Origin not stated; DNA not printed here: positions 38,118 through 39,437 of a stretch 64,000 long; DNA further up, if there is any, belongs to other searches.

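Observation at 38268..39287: Long-form SAICAR-synthetase paralog embedded in a non-purine operon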

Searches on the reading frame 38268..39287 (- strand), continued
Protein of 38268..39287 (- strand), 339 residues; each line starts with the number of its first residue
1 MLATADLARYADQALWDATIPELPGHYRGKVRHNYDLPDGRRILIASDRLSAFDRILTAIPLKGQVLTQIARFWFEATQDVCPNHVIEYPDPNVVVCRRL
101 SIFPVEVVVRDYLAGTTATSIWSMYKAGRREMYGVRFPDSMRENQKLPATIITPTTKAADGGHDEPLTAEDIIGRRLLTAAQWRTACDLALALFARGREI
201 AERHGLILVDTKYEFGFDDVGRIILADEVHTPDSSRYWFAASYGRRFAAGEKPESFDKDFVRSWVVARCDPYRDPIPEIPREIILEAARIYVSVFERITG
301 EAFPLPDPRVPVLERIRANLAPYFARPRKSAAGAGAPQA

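Call 20: search_dna_similar(query=window:38268-39287:-, collection=plasmids, mode=protein, max_rows=30, rows=spread)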
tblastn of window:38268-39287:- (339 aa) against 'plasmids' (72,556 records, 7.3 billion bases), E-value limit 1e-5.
Records with a match: 35; places in all: 35; records where one place covers at least 80% of the query: 21.
Best place of each record, by identity: 60-80% 17; <60% 18.
By first word of the organism name: Azospirillum 12; Saprospira 3; Neisseria 2; Bacillus 2; Listeria 2; Sinorhizobium 2; Shinella 1; Rhizobium 1; Pseudorhodobacter 1; Phocaeicola 1; and 8 more.
By predicted mobility (MOB-suite, as given by PLSDB): non-mobilizable 29; mobilizable 4; conjugative 2.
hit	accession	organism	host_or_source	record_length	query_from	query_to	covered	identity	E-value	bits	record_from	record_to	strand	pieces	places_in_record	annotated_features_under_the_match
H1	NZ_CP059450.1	Azospirillum brasilense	Prokaryotes,soil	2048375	1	327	96%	73.7%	3e-143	454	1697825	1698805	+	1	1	none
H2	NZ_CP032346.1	Azospirillum brasilense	soil sample,Agricultural field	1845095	1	327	96%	73.4%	1e-143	455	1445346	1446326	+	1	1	record has no annotation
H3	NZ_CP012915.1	Azospirillum brasilense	Digitaria eriantha,microbe,root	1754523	1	327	96%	73.4%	4e-143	453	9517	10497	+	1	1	none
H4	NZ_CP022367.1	Azospirillum sp. TSH58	single cell,paddy soils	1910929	1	327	96%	73.4%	9e-143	452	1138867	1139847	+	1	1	record has no annotation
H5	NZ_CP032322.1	Azospirillum argentinense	soil sample,Agricultural field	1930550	1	327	96%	73.4%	1e-142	452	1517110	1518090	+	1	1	record has no annotation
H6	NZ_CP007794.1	Azospirillum argentinense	Triticum aestivum L.,Root,wheat ...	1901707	1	327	96%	73.1%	3e-142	451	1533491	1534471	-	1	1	record has no annotation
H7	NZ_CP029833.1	Azospirillum ramasamyi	single cell,Cow dung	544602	1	326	96%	72.4%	5e-139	442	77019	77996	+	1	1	phosphoribosylaminoimidazolesuccinocarboxamide synthase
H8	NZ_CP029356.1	Azospirillum thermophilum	cell culture,hot spring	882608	1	330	97%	71.5%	2e-138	440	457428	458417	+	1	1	phosphoribosylaminoimidazolesuccinocarboxamide synthase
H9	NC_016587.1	Azospirillum lipoferum 4B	-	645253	1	328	97%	72.0%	5e-138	439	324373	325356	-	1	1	phosphoribosylaminoimidazolesuccinocarboxamide synthase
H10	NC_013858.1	Azospirillum sp. B510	-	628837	1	326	96%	70.9%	8e-136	432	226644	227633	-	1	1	phosphoribosylaminoimidazolesuccinocarboxamide synthase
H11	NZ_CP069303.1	Shinella sp. PSBB067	monoisolate,Minnesota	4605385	15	325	92%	66.3%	3e-121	391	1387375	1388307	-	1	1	none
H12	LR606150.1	Rhizobium sp. Q54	paddy soil contaminated with arsenic ...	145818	9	325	94%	63.4%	2e-118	383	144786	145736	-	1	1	phosphoribosylaminoimidazolesuccinocarboxamide synthase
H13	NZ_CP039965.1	Pseudorhodobacter turbinis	single bacterial isolate,Turban shell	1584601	15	324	91%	63.2%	1e-116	377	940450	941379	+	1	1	record has no annotation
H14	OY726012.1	Phocaeicola massiliensis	-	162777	17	324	91%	45.0%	5e-65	229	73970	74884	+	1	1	none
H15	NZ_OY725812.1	Parabacteroides distasonis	-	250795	17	324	91%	44.4%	2e-64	227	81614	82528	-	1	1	phosphoribosylaminoimidazolesuccinocarboxamide synthase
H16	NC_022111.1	Prevotella sp. oral taxon 299 str. F0039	Homo sapiens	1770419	27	325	88%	43.4%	2e-61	219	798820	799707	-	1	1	none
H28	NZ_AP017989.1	Aminobacter sp. SS-2016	Lotus japoicus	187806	53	243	56%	28.4%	2e-6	57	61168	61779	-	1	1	phosphoribosylaminoimidazolesuccinocarboxamide synthase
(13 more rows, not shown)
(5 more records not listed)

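Call 21: get_annotated_region(hit=H9, flank=8000)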
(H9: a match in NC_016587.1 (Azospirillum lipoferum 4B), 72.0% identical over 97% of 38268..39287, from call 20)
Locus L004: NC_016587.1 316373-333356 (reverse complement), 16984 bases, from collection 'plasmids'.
description: Azospirillum lipoferum 4B plasmid AZO_p4, complete sequence
organism: Azospirillum lipoferum 4B (NCBI taxid 862719)
taxonomy: Bacteria; Pseudomonadota; Alphaproteobacteria; Rhodospirillales; Azospirillaceae; Azospirillum; Azospirillum lipoferum; Azospirillum lipoferum 4B
host: -; source: -; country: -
typing (MOB-suite, as given by PLSDB): non-mobilizable
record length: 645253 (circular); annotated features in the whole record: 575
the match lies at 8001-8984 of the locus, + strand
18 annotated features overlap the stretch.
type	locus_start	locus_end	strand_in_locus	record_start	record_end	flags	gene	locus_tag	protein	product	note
CDS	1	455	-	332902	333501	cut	-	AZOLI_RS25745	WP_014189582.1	HupE/UreJ family protein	-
CDS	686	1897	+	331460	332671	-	-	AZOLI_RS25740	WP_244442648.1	nickel-dependent hydrogenase large subunit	-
CDS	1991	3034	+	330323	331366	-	hypB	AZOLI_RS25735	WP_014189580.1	hydrogenase nickel incorporation protein HypB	GO:0036211 - protein modification process [Evidence IEA]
CDS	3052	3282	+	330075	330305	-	-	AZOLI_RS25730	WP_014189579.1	HypC/HybG/HupF family hydrogenase formation chaperone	-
CDS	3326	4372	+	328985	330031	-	hypE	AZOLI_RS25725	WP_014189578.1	hydrogenase expression/formation protein HypE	-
CDS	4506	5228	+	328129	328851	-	-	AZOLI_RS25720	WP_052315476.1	sugar transferase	-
CDS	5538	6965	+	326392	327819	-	-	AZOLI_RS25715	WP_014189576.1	S41 family peptidase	-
CDS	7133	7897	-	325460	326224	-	-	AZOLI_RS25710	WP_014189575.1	4'-phosphopantetheinyl transferase superfamily protein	-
CDS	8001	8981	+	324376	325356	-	-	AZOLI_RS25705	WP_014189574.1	phosphoribosylaminoimidazolesuccinocarboxamide synthase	GO:0006164 - purine nucleotide biosynthetic process [Evidence IEA]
CDS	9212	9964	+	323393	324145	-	-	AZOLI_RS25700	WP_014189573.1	phosphatase PAP2 family protein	-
CDS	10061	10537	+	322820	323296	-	-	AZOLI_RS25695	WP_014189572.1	hypothetical protein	-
CDS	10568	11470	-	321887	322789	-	lhpI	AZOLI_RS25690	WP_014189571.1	bifunctional Delta(1)-pyrroline-2-carboxylate/Delta(1)-piperideine-2- carboxylate reductase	-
CDS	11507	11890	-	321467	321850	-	-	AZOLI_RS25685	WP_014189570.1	dihydroneopterin aldolase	-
CDS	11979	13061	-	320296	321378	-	-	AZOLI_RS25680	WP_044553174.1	DNA methyltransferase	GO:0006306 - DNA methylation [Evidence IEA]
CDS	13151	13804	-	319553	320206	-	-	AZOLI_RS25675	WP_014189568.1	ribonuclease HII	-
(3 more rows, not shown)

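Call 22: get_annotated_region(hit=H8, flank=8000)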
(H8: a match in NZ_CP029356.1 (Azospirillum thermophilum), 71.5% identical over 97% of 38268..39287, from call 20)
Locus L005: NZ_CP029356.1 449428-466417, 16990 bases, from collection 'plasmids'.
description: Azospirillum thermophilum strain CFH 70021 plasmid unnamed1
organism: Azospirillum thermophilum (NCBI taxid 2202148)
taxonomy: Bacteria; Pseudomonadota; Alphaproteobacteria; Rhodospirillales; Azospirillaceae; Azospirillum; Azospirillum thermophilum
host: -; source: cell culture,hot spring; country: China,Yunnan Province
typing (MOB-suite, as given by PLSDB): non-mobilizable
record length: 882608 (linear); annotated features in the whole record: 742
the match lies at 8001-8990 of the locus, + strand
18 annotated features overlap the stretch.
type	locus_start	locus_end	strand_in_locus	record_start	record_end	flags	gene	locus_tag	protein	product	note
CDS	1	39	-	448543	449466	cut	-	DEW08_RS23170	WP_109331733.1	uracil-DNA glycosylase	GO:0006281 - DNA repair [Evidence IEA]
CDS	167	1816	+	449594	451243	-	-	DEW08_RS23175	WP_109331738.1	electron transfer flavoprotein-ubiquinone oxidoreductase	GO:0022900 - electron transport chain [Evidence IEA]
CDS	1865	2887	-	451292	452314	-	-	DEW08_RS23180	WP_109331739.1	endonuclease/exonuclease/phosphatase family protein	-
CDS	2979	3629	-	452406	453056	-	-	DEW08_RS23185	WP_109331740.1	chemotaxis protein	-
CDS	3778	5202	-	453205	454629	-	dacB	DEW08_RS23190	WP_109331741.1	D-alanyl-D-alanine carboxypeptidase/D-alanyl-D-alanine-endopeptidase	GO:0009252 - peptidoglycan biosynthetic process [Evidence IEA]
CDS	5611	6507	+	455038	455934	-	-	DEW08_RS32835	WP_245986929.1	hypothetical protein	-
CDS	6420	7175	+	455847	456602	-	-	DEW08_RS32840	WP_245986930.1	FHA domain-containing protein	-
CDS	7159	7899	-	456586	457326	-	-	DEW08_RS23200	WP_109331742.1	4'-phosphopantetheinyl transferase superfamily protein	-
CDS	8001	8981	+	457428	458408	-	-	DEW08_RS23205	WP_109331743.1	phosphoribosylaminoimidazolesuccinocarboxamide synthase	GO:0006164 - purine nucleotide biosynthetic process [Evidence IEA]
CDS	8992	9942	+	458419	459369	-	-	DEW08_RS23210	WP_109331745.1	D-2-hydroxyacid dehydrogenase family protein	-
CDS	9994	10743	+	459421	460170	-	-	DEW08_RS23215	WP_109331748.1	phosphatase PAP2 family protein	-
CDS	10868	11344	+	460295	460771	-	-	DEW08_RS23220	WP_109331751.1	hypothetical protein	-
CDS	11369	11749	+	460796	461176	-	-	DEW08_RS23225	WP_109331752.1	hypothetical protein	-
CDS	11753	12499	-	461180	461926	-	-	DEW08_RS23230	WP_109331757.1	glucose 1-dehydrogenase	-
CDS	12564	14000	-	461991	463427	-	-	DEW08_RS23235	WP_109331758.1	aldehyde dehydrogenase family protein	-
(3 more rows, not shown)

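Call 24: get_annotated_region(hit=H12, flank=8000)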
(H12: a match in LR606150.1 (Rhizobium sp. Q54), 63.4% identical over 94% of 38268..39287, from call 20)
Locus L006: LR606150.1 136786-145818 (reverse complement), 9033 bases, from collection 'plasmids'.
description: Rhizobium sp. Q54 genome assembly, plasmid: 7
organism: Rhizobium sp. Q54 (NCBI taxid 1335060)
taxonomy: Bacteria; Pseudomonadota; Alphaproteobacteria; Hyphomicrobiales; Rhizobiaceae; Rhizobium; Rhizobium sp. Q54
host: -; source: paddy soil contaminated with arsenic due to geogenic reasons; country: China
typing (MOB-suite, as given by PLSDB): non-mobilizable
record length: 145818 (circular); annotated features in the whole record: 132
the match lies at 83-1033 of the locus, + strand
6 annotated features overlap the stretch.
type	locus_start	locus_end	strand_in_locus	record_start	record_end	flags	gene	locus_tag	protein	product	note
CDS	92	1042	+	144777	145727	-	-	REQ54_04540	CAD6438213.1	phosphoribosylaminoimidazolesuccinocarboxamide synthase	-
CDS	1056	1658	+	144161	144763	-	-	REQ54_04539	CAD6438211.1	TetR/AcrR family transcriptional regulator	-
CDS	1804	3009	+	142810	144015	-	-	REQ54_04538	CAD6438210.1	efflux RND transporter periplasmic adaptor subunit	-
CDS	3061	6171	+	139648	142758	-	-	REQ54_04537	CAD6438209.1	multidrug efflux RND transporter permease subunit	-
CDS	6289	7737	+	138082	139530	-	-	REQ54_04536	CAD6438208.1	nodulation protein NodT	-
CDS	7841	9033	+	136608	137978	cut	-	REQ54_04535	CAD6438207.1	transposase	-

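Call 25: find_related_loci(query=A1, collection=genome_contigs, flank=8000)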
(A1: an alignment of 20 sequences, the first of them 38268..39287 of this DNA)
Query A1 (339 aa) in genome_contigs; peptide patterns used: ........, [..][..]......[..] (x = any residue, [..] = any of these).
600 stretches matched a pattern (row limit reached: there are more); 600 encode a relative of the query (tblastn E <= 1e-3); the best 80 are kept; 80 distinct loci.
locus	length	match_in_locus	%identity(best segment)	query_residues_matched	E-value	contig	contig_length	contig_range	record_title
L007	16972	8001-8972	76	1-324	5e-170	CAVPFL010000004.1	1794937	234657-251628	MAG: uncultured Alphaproteobacteria bacterium isolate MFD10071.bin.1.145 genome assembly, contig: contig_30628, whole ge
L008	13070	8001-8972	72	1-324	5e-164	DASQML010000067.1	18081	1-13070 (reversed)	MAG TPA_asm: Microvirga sp. isolate SMAG_U10747 k141_132563, whole genome shotgun sequence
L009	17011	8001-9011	72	1-336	3e-164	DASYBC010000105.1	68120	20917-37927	MAG TPA_asm: Stellaceae bacterium isolate SMAG_U4897 k141_4414854, whole genome shotgun sequence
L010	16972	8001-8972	75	1-324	2e-162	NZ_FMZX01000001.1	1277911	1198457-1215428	Belnapia rosea strain CPCC 100156, whole genome shotgun sequence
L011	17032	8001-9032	69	1-336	8e-161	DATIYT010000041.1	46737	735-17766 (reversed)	MAG TPA_asm: Stellaceae bacterium isolate SMAG_U15282 k141_62668, whole genome shotgun sequence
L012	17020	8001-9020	71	1-335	5e-160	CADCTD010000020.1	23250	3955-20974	MAG: uncultured Craurococcus sp. isolate AVDCRST_MAG27 genome assembly, contig: NODE142, whole genome shotgun sequence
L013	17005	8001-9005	71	1-335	8e-159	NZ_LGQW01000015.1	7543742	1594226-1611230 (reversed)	Azospirillum sp. TSH64 Contig01, whole genome shotgun sequence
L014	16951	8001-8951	74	7-324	3e-157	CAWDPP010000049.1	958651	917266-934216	MAG: uncultured Alphaproteobacteria bacterium isolate MFD09222.bin.2.18 genome assembly, contig: contig_61243, whole gen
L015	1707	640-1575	72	13-324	2e-169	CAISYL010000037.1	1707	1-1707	MAG: uncultured Alphaproteobacteria bacterium isolate MJ-time_bin-8647 genome assembly, contig: bin-8647:037/294, whole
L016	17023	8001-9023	65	6-339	4e-154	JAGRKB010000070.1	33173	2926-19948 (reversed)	MAG: Alphaproteobacteria bacterium isolate HKST-UBA28 2015-01-06_1_(paired)_contig_68190, whole genome shotgun sequence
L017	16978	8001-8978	72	1-326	1e-153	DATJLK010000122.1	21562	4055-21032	MAG TPA_asm: Stellaceae bacterium isolate SMAG_U14807 k141_766786, whole genome shotgun sequence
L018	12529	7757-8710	72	7-324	7e-153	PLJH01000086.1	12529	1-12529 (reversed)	MAG: Alphaproteobacteria bacterium isolate palsa_895 73.20110800_P1S.8_contig_3345, whole genome shotgun sequence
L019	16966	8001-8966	73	1-324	3e-152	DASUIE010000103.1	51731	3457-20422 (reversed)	MAG TPA_asm: Stellaceae bacterium isolate SMAG_U1452 k141_2040701, whole genome shotgun sequence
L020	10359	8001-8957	71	4-324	8e-152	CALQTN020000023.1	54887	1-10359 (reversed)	MAG: Asaia bogorensis isolate HRSG-H9-bin-67 genome assembly, contig: HRSG-H9-C289, whole genome shotgun sequence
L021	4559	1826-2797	68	1-324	8e-155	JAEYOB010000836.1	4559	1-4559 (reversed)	MAG: Proteobacteria bacterium isolate OH_CBB_136 k127_1540183, whole genome shotgun sequence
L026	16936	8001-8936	69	15-326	6e-148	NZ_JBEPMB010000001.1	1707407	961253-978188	Rhizobium aquaticum strain DSM 29780 Ga0480189_01, whole genome shotgun sequence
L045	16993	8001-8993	61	3-332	5e-133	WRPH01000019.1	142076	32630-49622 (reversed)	MAG: Rhodobacteraceae bacterium isolate X3_MaxBin.022 scaffold_550, whole genome shotgun sequence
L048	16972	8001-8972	77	1-324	8e-170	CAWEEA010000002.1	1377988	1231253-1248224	MAG: uncultured Alphaproteobacteria bacterium isolate MFD03399.bin.2.97 genome assembly, contig: contig_11193, whole gen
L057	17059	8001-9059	58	9-339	2e-124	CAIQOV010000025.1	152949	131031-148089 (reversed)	MAG: uncultured Rhodobacterales bacterium isolate Ja1_bin-3778 genome assembly, contig: bin-3778:25/55, whole genome sho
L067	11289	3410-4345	47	10-324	1e-97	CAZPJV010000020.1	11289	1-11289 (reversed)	MAG TPA_asm: uncultured Candidatus Saccharibacteria bacterium isolate binchicken_co251_138 genome assembly, contig: NODE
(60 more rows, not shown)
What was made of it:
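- Identity falls with taxonomy: Rhodospirillales-type 70-77%, Rhizobiales 63-69%, Rhodobacterales 58-64% (call 25). The long form is strongly conserved (58-77% identity) across orders (call 25).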

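Call 30: search_protein_families(library=pfam, alignment_id=A2, max_evalue=0.00001)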
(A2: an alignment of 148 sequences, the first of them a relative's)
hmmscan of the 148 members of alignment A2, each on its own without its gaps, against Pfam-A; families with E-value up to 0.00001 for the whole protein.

A. member 1, L004:7133-7897:- (254 aa): 1 family
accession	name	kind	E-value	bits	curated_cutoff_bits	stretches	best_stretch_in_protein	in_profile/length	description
PF01648.25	ACPS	-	5.3e-19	68.7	25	1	123-203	1-87/111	4'-phosphopantetheinyl transferase superfamily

B. families by the number of members that match (of 148 scanned): 121 families (the first 25 are shown)
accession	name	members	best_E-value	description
PF00731.26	AIRC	8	7.8e-64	AIR carboxylase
PF00294.29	PfkB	7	7.2e-42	pfkB family carbohydrate kinase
PF02769.27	AIRS_C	5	6.3e-30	AIR synthase related protein, C-terminal domain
PF00586.29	AIRS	5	3.8e-24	AIR synthase related protein, N-terminal domain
PF13507.12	GATase_5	4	1.2e-80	CobB/CobQ-like glutamine amidotransferase domain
PF01019.26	G_glu_transpept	3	1.8e-152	Gamma-glutamyltranspeptidase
PF00206.25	Lyase_1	3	1.8e-51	Lyase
PF08328.16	ASL_C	3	2.2e-46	Adenylosuccinate lyase C-terminal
PF00117.34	GATase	3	9.9e-38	Glutamine amidotransferase class-I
PF12706.13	Lactamase_B_2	3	1.3e-36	Beta-lactamase superfamily domain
PF01648.25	ACPS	3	4.3e-19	4'-phosphopantetheinyl transferase superfamily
PF00440.29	TetR_N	3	2.2e-18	Bacterial regulatory proteins, tetR family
PF00753.33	Lactamase_B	3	6.9e-10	Metallo-beta-lactamase superfamily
PF02548.21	Pantoate_transf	2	1.4e-100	Ketopantoate hydroxymethyltransferase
PF03401.19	TctC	2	9.7e-63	Tripartite tricarboxylate transporter family receptor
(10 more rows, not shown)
